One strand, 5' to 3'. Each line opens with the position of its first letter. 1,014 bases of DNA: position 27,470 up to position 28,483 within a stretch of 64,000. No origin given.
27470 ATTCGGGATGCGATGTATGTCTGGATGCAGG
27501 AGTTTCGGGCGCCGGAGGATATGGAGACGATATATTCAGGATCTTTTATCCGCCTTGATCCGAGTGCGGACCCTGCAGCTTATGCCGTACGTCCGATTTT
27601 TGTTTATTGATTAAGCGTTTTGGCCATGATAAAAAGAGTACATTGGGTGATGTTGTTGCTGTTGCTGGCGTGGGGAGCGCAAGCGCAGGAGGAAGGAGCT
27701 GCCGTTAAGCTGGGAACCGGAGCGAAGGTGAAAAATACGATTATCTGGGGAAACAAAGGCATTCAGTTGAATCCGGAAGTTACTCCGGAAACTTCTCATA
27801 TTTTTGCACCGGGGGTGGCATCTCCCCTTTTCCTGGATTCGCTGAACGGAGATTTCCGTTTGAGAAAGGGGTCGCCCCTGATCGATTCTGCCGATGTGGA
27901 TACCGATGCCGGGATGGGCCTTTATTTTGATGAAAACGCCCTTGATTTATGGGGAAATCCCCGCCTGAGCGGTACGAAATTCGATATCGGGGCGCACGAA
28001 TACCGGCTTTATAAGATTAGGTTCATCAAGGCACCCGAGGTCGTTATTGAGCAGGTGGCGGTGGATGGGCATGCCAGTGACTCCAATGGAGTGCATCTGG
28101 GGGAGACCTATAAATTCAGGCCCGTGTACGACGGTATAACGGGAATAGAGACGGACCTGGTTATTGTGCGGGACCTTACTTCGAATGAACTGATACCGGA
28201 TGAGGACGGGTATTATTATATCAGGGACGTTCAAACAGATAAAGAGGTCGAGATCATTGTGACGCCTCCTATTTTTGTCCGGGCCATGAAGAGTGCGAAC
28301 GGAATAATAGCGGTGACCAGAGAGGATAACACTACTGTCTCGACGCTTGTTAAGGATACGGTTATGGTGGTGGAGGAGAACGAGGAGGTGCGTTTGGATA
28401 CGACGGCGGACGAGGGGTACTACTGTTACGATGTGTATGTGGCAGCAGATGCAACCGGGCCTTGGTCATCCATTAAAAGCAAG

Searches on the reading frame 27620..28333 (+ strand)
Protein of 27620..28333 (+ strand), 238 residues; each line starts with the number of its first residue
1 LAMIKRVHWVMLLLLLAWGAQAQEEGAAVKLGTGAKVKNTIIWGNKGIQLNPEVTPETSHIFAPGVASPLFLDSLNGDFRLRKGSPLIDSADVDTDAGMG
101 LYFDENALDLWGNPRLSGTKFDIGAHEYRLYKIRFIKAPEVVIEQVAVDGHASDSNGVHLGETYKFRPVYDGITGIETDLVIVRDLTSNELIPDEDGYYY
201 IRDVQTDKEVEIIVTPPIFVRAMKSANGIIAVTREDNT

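Call 56: find_homologous_proteins(query=window:27620-28333:+, max_evalue=0.001)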
Query seq(238 aa): 359 candidates shared short words with the query, none scored E <= 0.001.
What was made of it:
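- Tried and rejected: The third homologue search, using the giant protein's N-terminal 238 aa, returned no hit at all, not even the window's own protein (call 56).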
